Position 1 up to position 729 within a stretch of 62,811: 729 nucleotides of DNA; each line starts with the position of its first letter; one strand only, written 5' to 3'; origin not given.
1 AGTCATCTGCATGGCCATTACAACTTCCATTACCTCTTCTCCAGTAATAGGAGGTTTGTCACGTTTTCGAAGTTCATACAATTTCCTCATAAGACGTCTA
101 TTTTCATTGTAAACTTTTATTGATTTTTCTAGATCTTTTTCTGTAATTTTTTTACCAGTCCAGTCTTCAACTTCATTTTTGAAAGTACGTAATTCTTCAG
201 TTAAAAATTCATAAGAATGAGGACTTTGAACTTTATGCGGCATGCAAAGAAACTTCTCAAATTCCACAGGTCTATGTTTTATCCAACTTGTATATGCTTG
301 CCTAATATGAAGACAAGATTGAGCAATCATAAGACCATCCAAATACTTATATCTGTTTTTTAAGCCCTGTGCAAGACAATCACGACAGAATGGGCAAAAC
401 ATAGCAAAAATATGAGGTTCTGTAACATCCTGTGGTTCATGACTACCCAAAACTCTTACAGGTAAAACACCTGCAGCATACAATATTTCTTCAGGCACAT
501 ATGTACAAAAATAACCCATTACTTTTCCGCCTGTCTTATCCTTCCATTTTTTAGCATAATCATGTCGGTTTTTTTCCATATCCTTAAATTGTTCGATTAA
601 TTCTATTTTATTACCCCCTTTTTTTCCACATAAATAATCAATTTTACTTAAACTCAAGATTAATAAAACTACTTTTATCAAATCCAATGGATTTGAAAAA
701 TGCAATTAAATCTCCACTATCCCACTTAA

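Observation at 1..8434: Anaerobic benzoyl-CoA lower-pathway gene set (BcrB/C-family subunit, Oah/BamA, Had-like, Dch-like) on an archaeal contig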

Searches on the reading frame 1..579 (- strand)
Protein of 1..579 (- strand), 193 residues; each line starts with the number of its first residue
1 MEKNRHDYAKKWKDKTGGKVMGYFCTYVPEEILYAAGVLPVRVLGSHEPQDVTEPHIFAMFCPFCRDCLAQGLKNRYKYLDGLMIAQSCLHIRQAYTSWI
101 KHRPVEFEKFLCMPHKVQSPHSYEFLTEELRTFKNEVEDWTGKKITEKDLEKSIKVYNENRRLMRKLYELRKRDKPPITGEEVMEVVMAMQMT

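Call 7: search_protein_families(library=pfam, proteins=[window:1-579:-])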
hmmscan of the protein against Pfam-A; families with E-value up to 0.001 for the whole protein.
window:1-579:- (193 aa): 1 family
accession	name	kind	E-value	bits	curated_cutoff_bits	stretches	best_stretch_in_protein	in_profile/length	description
PF06050.19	HGD-D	-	2e-41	143.1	28.4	1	25-192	1-163/342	2-hydroxyglutaryl-CoA dehydratase, D-component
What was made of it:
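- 1..579 (-): N-terminal 193 aa of BzdN, the double-cubane [8Fe-9S] electron-storage subunit of a class I bzd-type benzoyl-CoA reductase. The gene runs off the left edge of the window. PF06050 HGD-D (call 7).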

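Call 8: search_protein_families(library=ncbifam, proteins=[window:1-579:-])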
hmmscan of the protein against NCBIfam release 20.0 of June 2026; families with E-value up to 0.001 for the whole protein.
window:1-579:- (193 aa): 4 families
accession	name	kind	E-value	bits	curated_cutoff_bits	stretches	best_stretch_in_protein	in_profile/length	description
TIGR03190.1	benz_CoA_bzdN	equivalog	3.7e-67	226.7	453.8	1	4-191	13-201/377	benzoyl-CoA reductase, bzd-type, subunit N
NF040772.1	double_cubane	equivalog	1.6e-30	106.4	350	1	5-192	8-195/372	double-cubane-cluster-containing anaerobic reductase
TIGR02263.1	benz_CoA_red_C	equivalog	1.6e-30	106.4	421.15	1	8-183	19-197/380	benzoyl-CoA reductase subunit C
NF052456.1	HyiscapDhHadC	equivalog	1.5e-29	103.1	700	1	4-180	14-190/372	(R)-2-hydroxyisocaproyl-CoA dehydratase subunit beta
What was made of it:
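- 1..579 (-): TIGR03190 bzdN scores 226.7 bits over model positions 13-201 of 377, against about 105 bits for BcrC, double-cubane and HadC (call 8).
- On 2-hydroxyacyl-CoA dehydratase beta subunit (HgdB/HadC/FldC): HadC model scores 103.1 bits (cut-off 700) against 226.7 for BzdN (call 8).
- TIGR03190 scores 226.7 bits on half the model, about twice any other family (call 8). The HadC model scores 103 bits against 226.7 for BzdN (call 8).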

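Call 15: find_related_loci(query=window:1-579:-, collection=genome_contigs, flank=10000)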
Query window:1-579:- (193 aa) in genome_contigs; peptide patterns used: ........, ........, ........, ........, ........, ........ (x = any residue, [..] = any of these).
175 stretches matched a pattern; 120 encode a relative of the query (tblastn E <= 1e-3); the best 80 are kept; 80 distinct loci.
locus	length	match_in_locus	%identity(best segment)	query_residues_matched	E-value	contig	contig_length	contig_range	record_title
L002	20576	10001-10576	91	2-193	4e-123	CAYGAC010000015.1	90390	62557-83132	MAG TPA_asm: uncultured Thermoplasmatales archaeon isolate ERP108616_co1_401 genome assembly, contig: k119_1761735, whol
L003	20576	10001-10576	91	2-193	7e-123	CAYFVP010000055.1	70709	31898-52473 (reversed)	MAG TPA_asm: uncultured Thermoplasmatales archaeon isolate ERP108616_co1_160 genome assembly, contig: k119_615265, whole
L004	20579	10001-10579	90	1-193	1e-122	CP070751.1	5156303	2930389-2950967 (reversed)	MAG: Thermoplasmata archaeon isolate bin33 chromosome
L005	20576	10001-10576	91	2-193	2e-122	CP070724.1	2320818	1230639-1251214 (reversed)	MAG: Thermoplasmatales archaeon isolate bin45 chromosome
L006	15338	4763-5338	90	2-193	2e-121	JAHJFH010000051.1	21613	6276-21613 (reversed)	MAG: Thermoplasmatota archaeon isolate Modern_marine_glass_biofilm.mb.18 Modern_marine_glas.mb.18_k141_102057, whole gen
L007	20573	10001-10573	87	2-192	1e-120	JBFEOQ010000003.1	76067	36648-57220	MAG: Thermoplasmatota archaeon isolate Mix_mud04.2021.02.43 k141_20323_length_76067_cov_18.3837, whole genome shotgun se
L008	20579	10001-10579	89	1-193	7e-120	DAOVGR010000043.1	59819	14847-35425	MAG TPA_asm: Thermoplasmatales archaeon isolate CSMAG_1140 CSMAG_1140_k141_441602_length_59819_cov_9.9967, whole genome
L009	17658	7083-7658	86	2-193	9e-117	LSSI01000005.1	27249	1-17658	MAG: Thermoplasmatales archaeon SM1-50 WOR1_30_36_1050, whole genome shotgun sequence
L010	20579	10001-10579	87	1-193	9e-114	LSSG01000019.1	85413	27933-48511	MAG: Thermoplasmatales archaeon SG8-52-3 WOR_8-12_164, whole genome shotgun sequence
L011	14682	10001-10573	74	3-193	5e-100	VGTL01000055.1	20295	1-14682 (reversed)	MAG: Methanobacteriota archaeon isolate M_DeepCast_200m_m1_298 M_DeepCast_200m_m1_298_Ga0194113_10003719, whole genome s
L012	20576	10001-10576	71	2-193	2e-97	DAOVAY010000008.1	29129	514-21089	MAG TPA_asm: Methanobacteriota archaeon isolate CSMAG_991 CSMAG_991_k141_4517560_length_29129_cov_7.0000, whole genome s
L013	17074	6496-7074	74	2-193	4e-97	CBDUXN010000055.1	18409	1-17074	MAG TPA_asm: uncultured Thermoplasmata archaeon isolate SRR22302370_concoct_146 genome assembly, contig: ERZ25074855.211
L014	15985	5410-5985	72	2-193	1e-96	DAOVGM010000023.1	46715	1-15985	MAG TPA_asm: Methanomassiliicoccales archaeon isolate CSMAG_1135 CSMAG_1135_k141_5441951_length_46715_cov_8.0000, whole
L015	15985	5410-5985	72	2-193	1e-96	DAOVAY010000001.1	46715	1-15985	MAG TPA_asm: Methanobacteriota archaeon isolate CSMAG_991 CSMAG_991_k141_5441951_length_46715_cov_8.0000, whole genome s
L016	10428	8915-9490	71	2-193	5e-96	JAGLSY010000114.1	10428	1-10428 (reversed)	MAG: Thermoplasmata archaeon isolate RS_9_71 ROV157_9.bin.71.fa_114, whole genome shotgun sequence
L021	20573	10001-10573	69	3-193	7e-95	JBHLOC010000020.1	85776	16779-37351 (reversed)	MAG: Promethearchaeota archaeon isolate DZ3M.111 DZ3M.111@585, whole genome shotgun sequence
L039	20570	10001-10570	67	4-193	2e-92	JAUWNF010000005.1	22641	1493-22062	MAG: Phycisphaerales bacterium isolate CSMAG_2417 CSMAG_2417_k141_97950_length_22641_cov_9.0000, whole genome shotgun se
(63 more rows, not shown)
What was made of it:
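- Tried and rejected: The scan of one-genome-per-species contigs reached at most 91% identity to the fragment (call 15).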

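Call 18: search_protein_families(library=ncbifam, proteins=[L002:9977-11101:+, L002:11115-12455:+, L002:12469-13248:+, L002:13208-14122:+, L002:14465-16990:+, L002:16935-17615:+, L002:1098-2231:+, L002:2249-3076:+, L002:7361-9148:-, L002:19001-20512:-], max_evalue=1e-15)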
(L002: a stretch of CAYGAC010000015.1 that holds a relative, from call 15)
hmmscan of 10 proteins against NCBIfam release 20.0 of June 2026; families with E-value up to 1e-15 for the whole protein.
L002:9977-11101:+ (374 aa): 4 families
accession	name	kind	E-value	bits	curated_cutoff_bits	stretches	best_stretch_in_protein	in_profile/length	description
TIGR03190.1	benz_CoA_bzdN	equivalog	6.1e-144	479.4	453.8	1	2-374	4-377/377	benzoyl-CoA reductase, bzd-type, subunit N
NF040772.1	double_cubane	equivalog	2.7e-62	211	350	1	8-368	4-372/372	double-cubane-cluster-containing anaerobic reductase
NF052456.1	HyiscapDhHadC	equivalog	1.3e-59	202.1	700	1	2-368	5-372/372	(R)-2-hydroxyisocaproyl-CoA dehydratase subunit beta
TIGR02263.1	benz_CoA_red_C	equivalog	1.7e-45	155.6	421.15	1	15-348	19-359/380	benzoyl-CoA reductase subunit C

L002:11115-12455:+ (446 aa): 2 families
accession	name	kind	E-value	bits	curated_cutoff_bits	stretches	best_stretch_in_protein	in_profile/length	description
TIGR03191.1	benz_CoA_bzdO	equivalog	7.5e-187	621.8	448.6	1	7-445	1-425/430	benzoyl-CoA reductase, bzd-type, subunit O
NF052455.1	HyiscapDhHadB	equivalog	8.2e-39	133.4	750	1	16-324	6-297/398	(R)-2-hydroxyisocaproyl-CoA dehydratase subunit alpha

L002:12469-13248:+ (259 aa): 5 families
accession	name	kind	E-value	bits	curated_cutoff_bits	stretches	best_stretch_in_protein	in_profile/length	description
TIGR00241.1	CoA_E_activ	domain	2.5e-60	204.1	125.4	1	2-250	1-247/248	acyl-CoA dehydratase activase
TIGR02261.1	benz_CoA_red_D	equivalog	1.3e-42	145.9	312.85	1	2-250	2-260/262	benzoyl-CoA reductase subunit D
TIGR03286.1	methan_mark_15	hypoth_equivalog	3.7e-36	125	455.75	1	2-254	145-403/404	methanogenesis marker 15 protein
TIGR03192.1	benz_CoA_bzdQ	equivalog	8.7e-36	123.9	380.2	1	1-251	32-285/293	benzoyl-CoA reductase, bzd-type, subunit Q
TIGR02259.1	benz_CoA_red_A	equivalog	4.1e-29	101.6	578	1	59-249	230-429/432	benzoyl-CoA reductase subunit A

L002:13208-14122:+ (304 aa): 5 families
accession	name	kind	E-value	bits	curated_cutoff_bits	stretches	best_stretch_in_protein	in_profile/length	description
TIGR03192.1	benz_CoA_bzdQ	equivalog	3.8e-130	433.6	380.2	1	16-301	7-292/293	benzoyl-CoA reductase, bzd-type, subunit Q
TIGR00241.1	CoA_E_activ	domain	8.8e-64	215.4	125.4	1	42-293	2-247/248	acyl-CoA dehydratase activase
TIGR02259.1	benz_CoA_red_A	equivalog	2.8e-43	148.3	578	1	85-295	218-432/432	benzoyl-CoA reductase subunit A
TIGR02261.1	benz_CoA_red_D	equivalog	1.9e-35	122.3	312.85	1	41-294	2-261/262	benzoyl-CoA reductase subunit D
TIGR03286.1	methan_mark_15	hypoth_equivalog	2e-34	119.3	455.75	1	40-296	144-402/404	methanogenesis marker 15 protein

L002:14465-16990:+ (841 aa): 23 families
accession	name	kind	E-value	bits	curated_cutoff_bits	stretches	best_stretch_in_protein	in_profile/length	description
NF009454.0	PRK12814.1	equivalog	1.3e-138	463.3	916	1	272-733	101-573/657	putative NADPH-dependent glutamate synthase small subunit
NF009410.0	PRK12771.1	subfamily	1.7e-138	462.7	516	1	269-732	44-511/566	NAD(P)-binding protein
NF010590.0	PRK13984.1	equivalog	1.5e-117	393.3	946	1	275-665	198-607/611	putative oxidoreductase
NF009414.0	PRK12778.1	equivalog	2.7e-92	310.3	1103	1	274-664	338-749/752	bifunctional dihydroorotate dehydrogenase B NAD binding subunit/NADPH-dependent glutamate synthase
TIGR01316.1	gltA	equivalog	4.2e-90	302.7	471.75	1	272-664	35-449/449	NADPH-dependent glutamate synthase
TIGR03315.1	Se_ygfK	equivalog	3.8e-76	256.4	835.3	1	271-733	443-887/1012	putative selenate reductase subunit YgfK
TIGR01318.1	gltD_gamma_fam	subfamily_domain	3.1e-68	230.5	482.95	1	275-665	50-466/467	glutamate synthase, small subunit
TIGR01317.1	GOGAT_sm_gam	subfamily_domain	2.4e-65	221.3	447.7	1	277-667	56-481/485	glutamate synthase small subunit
NF009413.0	PRK12775.1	equivalog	4.1e-62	210.3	1895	1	275-674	341-763/1006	putative trifunctional 2-polyprenylphenol hydroxylase/glutamate synthase subunit beta/ferritin domain-containing protein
NF009408.0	PRK12769.1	equivalog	8.4e-60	202.6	1003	1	275-665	236-652/659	formate-dependent uric acid utilization protein AegA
NF009415.0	PRK12779.1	equivalog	8.1e-59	199.4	1519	1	277-661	212-623/944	putative bifunctional glutamate synthase subunit beta/2-polyprenylphenol hydroxylase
NF009409.0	PRK12770.1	subfamily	2.8e-56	191.1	343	1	356-665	13-351/360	putative glutamate synthase subunit beta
NF045663.1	diclust_near_Sec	equivalog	4.2e-56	190.5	530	1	270-458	15-201/759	pyridine nucleotide-disulfide oxidoreductase/dicluster-binding protein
NF040763.1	FeFe_hydrog_A6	exception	5.8e-47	160.3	765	2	7-141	1-108/571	NADH-dependent [FeFe] hydrogenase, group A6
NF009451.0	PRK12809.1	equivalog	8e-46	156.6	1154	1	275-659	219-629/639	formate-dependent uric acid utilization protein YgfT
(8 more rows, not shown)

L002:16935-17615:+ (226 aa): 7 families
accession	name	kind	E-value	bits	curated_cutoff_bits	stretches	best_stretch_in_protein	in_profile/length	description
TIGR03413.1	GSH_gloB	equivalog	3.4e-29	102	200.8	1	32-208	8-164/248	hydroxyacylglutathione hydrolase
NF033105.1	bla_subclass_B3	equivalog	1e-23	83.9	240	1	56-160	47-156/257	subclass B3 metallo-beta-lactamase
NF007597.0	PRK10241.1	equivalog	6.1e-22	78.1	421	1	29-208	7-165/251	hydroxyacylglutathione hydrolase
NF040641.1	bifunc_ST_SDO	equivalog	1.3e-21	77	625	1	31-209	153-343/423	bifunctional sulfur transferase/dioxygenase Blh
NF012229.1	bla_class_B_core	domain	9.3e-20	71.2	100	1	46-158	27-137/139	metallo-beta-lactamase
NF000458.2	blaPEDO-2_fam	exception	1e-16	61.2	550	1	62-161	82-186/285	PEDO-2 family subclass B3 metallo-beta-lactamase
NF012101.1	blaGOB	exception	2.9e-16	59.6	560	1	61-160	81-185/290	GOB family subclass B3 metallo-beta-lactamase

L002:1098-2231:+ (377 aa): 27 families (the best 25 are shown)
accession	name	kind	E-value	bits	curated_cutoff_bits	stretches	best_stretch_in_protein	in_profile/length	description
TIGR03200.1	dearomat_oah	equivalog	2.4e-173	576.3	464.45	1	12-371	1-360/360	6-oxocyclohex-1-ene-1-carbonyl-CoA hydratase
TIGR03210.1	badI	equivalog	3.6e-29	101.9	467.6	1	50-224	12-182/256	2-ketocyclohexanecarboxyl-CoA hydrolase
NF046063.1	oxepin_alt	equivalog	5.2e-26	91.7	300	1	52-223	12-182/254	oxepin-CoA hydrolase, alternative type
NF005637.0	PRK07396.1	equivalog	9.6e-26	90.8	380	1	51-233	24-204/273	1,4-dihydroxy-2-naphthoyl-CoA synthase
NF051848.1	EnCoAHydtEchA19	equivalog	1.3e-25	90.4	400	1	53-223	13-182/258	enoyl-CoA hydratase EchA19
TIGR01929.1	menB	equivalog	1.4e-25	90.3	342.7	1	51-238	14-199/259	1,4-dihydroxy-2-naphthoyl-CoA synthase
NF004840.0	PRK06190.1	equivalog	3.5e-25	89.1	253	1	52-224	16-184/260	enoyl-CoA hydratase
NF004475.0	PRK05809.1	subfamily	5.5e-24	85.1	394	1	49-248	13-205/260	short-chain-enoyl-CoA hydratase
NF005700.0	PRK07511.1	subfamily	2.5e-23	83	274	1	53-222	16-184/260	enoyl-CoA hydratase family protein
NF006109.0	PRK08260.1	subfamily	2.9e-22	79.3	320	1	51-223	15-200/296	enoyl-CoA hydratase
NF004517.0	PRK05862.1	equivalog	4.6e-22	78.8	396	1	51-224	15-182/257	enoyl-CoA hydratase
TIGR02280.1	PaaB1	equivalog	3.4e-21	75.9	345.15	1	52-222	11-179/256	2-(1,2-epoxy-1,2-dihydrophenyl)acetyl-CoA isomerase PaaG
NF004634.0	PRK05980.1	equivalog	1e-20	74.3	375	1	51-224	14-188/263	crotonase/enoyl-CoA hydratase family protein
NF005802.0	PRK07657.1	equivalog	2.3e-20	73.2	363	1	51-231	15-192/260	enoyl-CoA hydratase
NF004796.0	PRK06144.1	subfamily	6.1e-20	71.8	272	1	49-223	17-190/262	enoyl-CoA hydratase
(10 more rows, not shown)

L002:2249-3076:+ (275 aa): 0 families

L002:7361-9148:- (595 aa): 105 families (the best 25 are shown)
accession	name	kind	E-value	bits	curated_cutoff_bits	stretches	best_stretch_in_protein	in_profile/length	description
NF009233.0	PRK12583.1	subfamily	2e-171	571.2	832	1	3-525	19-556/558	fatty acid CoA ligase family protein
NF004837.0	PRK06187.1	subfamily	3.8e-139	464.3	476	1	2-524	8-527/531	long-chain-fatty-acid--CoA ligase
NF005801.1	PRK07656.1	equivalog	1.2e-133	446.4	657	1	3-516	2-500/500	FadD3 family acyl-CoA ligase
NF005702.0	PRK07514.1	subfamily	4.8e-107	358.4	558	1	18-521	17-502/506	malonyl-CoA synthase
NF005307.0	PRK06839.1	equivalog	3.2e-105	352.6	748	1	26-519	23-493/496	o-succinylbenzoate--CoA ligase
NF004114.0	PRK05605.1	equivalog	9.1e-105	351.1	766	1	3-523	35-573/575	long-chain-fatty-acid--CoA ligase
NF004758.0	PRK06087.1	equivalog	2.1e-104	349.9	736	1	4-528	26-544/548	medium-chain fatty-acid--CoA ligase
NF006182.0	PRK08316.1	subfamily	7.2e-103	344.8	663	1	3-522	12-520/523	fatty acyl-CoA synthetase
NF006181.0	PRK08314.1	subfamily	8.6e-97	324.7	705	1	4-524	26-559/563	long-chain-fatty-acid--CoA ligase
TIGR03208.1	cyc_hxne_CoA_lg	equivalog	8.6e-94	315.2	792.3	1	3-517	23-538/538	cyclohexanecarboxylate-CoA ligase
NF004229.0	PRK05677.1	subfamily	3.5e-90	303.1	879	1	29-524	48-560/563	long-chain-fatty-acid--CoA ligase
NF005676.0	PRK07470.1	equivalog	8.2e-90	301.9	774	1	3-523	21-533/544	acyl-CoA synthetase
NF009071.0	PRK12406.1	subfamily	9e-90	301.5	701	1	27-525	9-508/510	acyl-CoA synthetase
NF052269.1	Staph_lig_FadD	equivalog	5.4e-89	298.8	650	1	25-524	23-498/499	long-chain-fatty-acid--CoA ligase FadD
NF006572.0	PRK09088.1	equivalog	2.2e-88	297.1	696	1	165-521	132-489/491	acyl-CoA synthetase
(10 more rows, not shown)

L002:19001-20512:- (503 aa): 0 families
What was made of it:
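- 1..579 (-): Full-length orthologues pass the cut-off with 479.4 bits against 453.8 (call 18).
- On Class I benzoyl-CoA reductase, bzd type, subunit N (TIGR03190; structure 8S02_B): The 91%-identical full-length orthologue scores 479.4 (call 18). BzdO scores 621.8 against 448.6 and BzdQ 433.6 against 380.2 (call 18).
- BzdN, BzdO and BzdQ of L002 pass their cut-offs: 479.4 against 453.8, 621.8 against 448.6, and 433.6 against 380.2 bits (call 18).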
